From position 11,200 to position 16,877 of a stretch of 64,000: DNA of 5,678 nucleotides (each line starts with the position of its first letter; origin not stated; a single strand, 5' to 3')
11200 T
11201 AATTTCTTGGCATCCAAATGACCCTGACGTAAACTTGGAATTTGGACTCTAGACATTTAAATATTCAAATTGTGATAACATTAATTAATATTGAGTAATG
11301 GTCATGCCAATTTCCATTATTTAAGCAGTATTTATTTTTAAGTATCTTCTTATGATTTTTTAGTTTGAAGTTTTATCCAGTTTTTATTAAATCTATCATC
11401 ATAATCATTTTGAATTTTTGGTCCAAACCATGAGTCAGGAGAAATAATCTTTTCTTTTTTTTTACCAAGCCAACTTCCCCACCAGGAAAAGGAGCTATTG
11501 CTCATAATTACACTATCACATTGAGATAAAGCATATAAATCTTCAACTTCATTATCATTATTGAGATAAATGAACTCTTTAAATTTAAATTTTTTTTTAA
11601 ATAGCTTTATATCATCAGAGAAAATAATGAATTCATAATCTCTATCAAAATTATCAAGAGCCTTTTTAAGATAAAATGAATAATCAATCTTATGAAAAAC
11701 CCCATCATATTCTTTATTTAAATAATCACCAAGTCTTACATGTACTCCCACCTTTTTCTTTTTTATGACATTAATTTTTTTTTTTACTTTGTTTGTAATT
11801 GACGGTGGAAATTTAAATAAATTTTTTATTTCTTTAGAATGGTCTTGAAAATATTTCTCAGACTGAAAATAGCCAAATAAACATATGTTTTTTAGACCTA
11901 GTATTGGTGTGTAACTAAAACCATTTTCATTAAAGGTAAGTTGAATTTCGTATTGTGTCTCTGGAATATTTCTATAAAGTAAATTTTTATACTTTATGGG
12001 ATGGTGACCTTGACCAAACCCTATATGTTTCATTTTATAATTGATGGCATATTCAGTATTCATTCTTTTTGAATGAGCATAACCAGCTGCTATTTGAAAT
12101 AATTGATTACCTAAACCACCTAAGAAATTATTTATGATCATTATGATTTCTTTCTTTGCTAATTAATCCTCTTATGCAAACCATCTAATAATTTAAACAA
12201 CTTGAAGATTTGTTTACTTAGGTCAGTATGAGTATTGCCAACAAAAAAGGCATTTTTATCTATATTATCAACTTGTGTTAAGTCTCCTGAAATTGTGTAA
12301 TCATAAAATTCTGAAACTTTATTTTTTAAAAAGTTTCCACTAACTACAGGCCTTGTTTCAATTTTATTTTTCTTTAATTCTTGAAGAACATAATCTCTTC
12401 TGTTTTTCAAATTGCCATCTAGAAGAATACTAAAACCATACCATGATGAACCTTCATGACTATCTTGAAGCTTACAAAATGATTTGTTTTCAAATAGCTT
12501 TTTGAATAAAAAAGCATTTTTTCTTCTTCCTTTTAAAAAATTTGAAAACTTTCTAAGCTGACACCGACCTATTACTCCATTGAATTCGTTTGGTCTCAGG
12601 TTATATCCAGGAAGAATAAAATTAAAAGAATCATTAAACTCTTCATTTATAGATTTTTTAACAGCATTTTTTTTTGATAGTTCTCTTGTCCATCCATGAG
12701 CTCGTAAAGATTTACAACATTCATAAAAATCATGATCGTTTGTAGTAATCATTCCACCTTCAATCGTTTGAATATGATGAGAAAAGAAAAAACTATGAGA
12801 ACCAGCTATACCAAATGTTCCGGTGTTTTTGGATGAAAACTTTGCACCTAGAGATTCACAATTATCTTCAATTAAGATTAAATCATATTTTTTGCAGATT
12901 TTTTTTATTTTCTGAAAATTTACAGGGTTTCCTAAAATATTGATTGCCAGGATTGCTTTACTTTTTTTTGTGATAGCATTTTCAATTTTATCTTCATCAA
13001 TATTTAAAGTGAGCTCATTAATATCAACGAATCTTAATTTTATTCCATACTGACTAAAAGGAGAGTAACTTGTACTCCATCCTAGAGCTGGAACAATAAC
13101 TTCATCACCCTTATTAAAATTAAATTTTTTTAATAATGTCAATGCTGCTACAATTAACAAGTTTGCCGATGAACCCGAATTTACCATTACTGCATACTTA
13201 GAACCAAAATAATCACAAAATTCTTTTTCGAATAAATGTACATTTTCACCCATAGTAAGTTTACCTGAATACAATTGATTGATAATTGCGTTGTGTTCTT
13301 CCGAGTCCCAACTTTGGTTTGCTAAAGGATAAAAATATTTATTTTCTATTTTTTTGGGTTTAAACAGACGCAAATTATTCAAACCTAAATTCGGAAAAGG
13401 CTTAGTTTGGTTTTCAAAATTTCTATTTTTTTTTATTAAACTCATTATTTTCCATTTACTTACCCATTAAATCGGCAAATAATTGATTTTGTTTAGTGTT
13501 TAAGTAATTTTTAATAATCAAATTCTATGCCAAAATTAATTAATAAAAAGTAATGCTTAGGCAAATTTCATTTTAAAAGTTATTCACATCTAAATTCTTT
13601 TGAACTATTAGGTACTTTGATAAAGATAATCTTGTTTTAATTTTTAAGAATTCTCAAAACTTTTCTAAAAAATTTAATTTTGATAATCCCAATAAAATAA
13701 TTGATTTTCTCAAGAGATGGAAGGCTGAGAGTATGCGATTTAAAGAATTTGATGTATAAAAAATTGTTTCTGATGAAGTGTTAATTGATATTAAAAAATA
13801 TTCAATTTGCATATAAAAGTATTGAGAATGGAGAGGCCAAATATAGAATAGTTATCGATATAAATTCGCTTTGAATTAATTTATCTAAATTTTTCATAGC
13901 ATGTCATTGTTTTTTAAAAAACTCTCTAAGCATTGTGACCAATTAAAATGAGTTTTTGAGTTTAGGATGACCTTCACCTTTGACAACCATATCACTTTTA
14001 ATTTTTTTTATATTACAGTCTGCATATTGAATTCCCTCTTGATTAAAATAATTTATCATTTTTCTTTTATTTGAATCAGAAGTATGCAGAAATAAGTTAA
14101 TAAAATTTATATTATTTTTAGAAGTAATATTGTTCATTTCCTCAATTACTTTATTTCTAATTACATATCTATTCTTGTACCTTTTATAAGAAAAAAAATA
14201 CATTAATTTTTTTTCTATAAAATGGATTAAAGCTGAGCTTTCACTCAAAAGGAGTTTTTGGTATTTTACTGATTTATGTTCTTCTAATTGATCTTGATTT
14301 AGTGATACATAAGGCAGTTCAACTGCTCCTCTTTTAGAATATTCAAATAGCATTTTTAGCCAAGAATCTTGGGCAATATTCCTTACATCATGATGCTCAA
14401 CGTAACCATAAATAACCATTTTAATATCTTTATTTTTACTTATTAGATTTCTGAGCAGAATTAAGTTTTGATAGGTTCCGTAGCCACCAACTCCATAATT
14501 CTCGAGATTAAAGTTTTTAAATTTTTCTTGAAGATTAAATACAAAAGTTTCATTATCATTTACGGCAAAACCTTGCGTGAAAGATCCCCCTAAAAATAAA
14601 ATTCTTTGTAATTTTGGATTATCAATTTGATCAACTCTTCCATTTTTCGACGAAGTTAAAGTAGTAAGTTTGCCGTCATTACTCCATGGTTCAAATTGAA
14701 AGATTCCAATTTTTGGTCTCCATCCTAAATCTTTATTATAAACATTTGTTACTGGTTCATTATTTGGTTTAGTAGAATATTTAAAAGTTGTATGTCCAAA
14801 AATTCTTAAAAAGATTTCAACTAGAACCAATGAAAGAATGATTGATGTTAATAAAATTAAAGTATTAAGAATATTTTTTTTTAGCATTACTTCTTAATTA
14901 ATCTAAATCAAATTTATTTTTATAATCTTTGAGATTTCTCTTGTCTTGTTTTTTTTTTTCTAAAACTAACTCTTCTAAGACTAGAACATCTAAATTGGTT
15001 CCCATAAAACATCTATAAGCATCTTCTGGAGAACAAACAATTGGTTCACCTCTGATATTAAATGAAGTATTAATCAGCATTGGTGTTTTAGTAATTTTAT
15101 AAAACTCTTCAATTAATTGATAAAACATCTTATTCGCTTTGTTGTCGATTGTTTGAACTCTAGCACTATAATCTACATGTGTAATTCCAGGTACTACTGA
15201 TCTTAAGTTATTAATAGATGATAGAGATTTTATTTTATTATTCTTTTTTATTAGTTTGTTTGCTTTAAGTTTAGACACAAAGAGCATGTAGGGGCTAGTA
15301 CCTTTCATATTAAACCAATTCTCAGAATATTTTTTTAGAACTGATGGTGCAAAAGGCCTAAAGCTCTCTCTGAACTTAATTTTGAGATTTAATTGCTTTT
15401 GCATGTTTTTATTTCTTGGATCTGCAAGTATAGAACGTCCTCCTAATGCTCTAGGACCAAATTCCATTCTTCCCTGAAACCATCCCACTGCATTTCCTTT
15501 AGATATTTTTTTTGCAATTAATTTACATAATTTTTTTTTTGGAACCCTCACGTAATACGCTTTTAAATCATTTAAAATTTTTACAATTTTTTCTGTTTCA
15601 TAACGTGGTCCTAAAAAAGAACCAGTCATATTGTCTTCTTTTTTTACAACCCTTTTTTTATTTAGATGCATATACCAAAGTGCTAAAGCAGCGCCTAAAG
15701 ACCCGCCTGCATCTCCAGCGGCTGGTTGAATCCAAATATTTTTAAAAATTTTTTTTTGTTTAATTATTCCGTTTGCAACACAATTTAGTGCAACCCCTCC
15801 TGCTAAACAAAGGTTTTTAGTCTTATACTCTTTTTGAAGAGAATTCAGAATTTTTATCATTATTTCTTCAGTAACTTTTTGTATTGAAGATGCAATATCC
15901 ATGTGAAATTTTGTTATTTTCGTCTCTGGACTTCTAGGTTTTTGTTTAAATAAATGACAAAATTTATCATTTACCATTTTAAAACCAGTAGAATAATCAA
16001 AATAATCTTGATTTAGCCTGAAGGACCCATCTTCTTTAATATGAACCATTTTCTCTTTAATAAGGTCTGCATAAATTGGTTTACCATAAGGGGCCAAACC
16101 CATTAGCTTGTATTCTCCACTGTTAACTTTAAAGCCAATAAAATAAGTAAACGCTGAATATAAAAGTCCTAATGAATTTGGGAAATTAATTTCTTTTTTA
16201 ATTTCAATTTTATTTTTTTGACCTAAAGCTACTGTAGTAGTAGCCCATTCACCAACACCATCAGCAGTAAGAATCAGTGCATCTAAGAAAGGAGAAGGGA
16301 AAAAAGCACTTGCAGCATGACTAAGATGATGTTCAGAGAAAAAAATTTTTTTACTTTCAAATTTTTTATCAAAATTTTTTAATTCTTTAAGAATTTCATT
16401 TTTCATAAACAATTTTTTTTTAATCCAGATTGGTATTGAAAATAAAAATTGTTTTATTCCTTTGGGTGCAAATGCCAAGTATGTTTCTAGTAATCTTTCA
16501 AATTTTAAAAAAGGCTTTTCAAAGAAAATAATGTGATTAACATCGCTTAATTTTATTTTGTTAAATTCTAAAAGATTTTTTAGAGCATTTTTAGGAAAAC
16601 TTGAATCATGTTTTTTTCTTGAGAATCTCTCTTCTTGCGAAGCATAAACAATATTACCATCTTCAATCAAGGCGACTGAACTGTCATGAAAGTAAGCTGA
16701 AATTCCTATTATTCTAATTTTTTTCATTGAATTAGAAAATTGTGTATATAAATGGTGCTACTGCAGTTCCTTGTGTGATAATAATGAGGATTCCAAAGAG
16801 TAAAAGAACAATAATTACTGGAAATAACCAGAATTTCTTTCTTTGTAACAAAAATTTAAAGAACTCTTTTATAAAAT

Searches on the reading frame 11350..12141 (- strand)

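Call 15: search_protein_families(library=pfam, proteins=[window:11350-12141:-], max_evalue=0.01)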
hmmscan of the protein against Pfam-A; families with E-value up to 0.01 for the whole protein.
window:11350-12141:- (263 aa): 1 family
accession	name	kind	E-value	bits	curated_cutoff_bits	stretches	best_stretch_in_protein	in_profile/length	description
PF01531.22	Glyco_transf_11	-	4.6e-24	85.6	23.9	1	52-258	93-297/298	Glycosyl transferase family 11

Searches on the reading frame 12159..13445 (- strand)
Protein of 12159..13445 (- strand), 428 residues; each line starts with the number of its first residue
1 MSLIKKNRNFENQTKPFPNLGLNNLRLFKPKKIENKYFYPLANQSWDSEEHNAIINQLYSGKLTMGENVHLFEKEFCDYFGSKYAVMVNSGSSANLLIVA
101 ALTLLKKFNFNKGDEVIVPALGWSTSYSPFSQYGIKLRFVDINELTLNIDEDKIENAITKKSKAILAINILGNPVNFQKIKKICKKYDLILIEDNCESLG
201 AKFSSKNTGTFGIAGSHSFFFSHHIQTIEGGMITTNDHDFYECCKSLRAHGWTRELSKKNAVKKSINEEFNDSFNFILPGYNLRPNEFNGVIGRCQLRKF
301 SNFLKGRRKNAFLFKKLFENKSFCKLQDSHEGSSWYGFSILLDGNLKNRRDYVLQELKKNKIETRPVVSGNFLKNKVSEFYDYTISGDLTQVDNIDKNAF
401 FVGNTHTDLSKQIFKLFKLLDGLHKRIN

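Call 15: search_protein_families(library=pfam, proteins=[window:12159-13445:-], max_evalue=0.01)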
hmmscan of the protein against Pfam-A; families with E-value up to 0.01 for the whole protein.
window:12159-13445:- (428 aa): 5 families
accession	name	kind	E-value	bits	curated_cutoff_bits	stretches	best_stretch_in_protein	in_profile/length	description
PF01041.23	DegT_DnrJ_EryC1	-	2.2e-76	257.9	19.8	1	47-389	4-328/360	DegT/DnrJ/EryC1/StrS aminotransferase family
PF00155.27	Aminotran_1_2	-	2.3e-08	34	19.7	1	71-194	46-185/361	Aminotransferase class I and II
PF01053.26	Cys_Met_Meta_PP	-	4.1e-06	26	27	1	69-242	54-220/381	Cys/Met metabolism PLP-dependent enzyme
PF00266.25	Aminotran_5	-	2.6e-05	23.8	21.5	1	83-200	59-181/371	Aminotransferase class-V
PF01212.27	Beta_elim_lyase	-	0.0041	16.9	27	1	68-196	33-170/288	Beta-eliminating lyase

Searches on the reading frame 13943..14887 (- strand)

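Call 15: search_protein_families(library=pfam, proteins=[window:13943-14887:-], max_evalue=0.01)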
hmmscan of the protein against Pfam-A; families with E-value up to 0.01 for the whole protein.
window:13943-14887:- (314 aa): 1 family
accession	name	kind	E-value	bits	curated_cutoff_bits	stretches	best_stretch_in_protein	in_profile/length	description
PF13472.12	Lipase_GDSL_2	-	0.0069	17.3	32.9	0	98-147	1-54/178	GDSL-like Lipase/Acylhydrolase family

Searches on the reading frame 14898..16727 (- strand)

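Call 47: search_protein_families(library=pfam, proteins=[window:14898-16727:-], max_evalue=0.01)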
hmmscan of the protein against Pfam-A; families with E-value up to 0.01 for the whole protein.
window:14898-16727:- (609 aa): 3 families
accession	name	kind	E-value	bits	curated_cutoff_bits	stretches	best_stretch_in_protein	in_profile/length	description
PF02543.21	Carbam_trans_N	-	1e-97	328.1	24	1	5-348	1-346/346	Carbamoyltransferase N-terminus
PF16861.10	Carbam_trans_C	-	2.5e-71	239.2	27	1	405-591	1-170/170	Carbamoyltransferase C-terminus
PF00814.31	TsaD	-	0.0064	16.7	24.8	0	255-317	190-232/264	tRNA N6-adenosine threonylcarbamoyltransferase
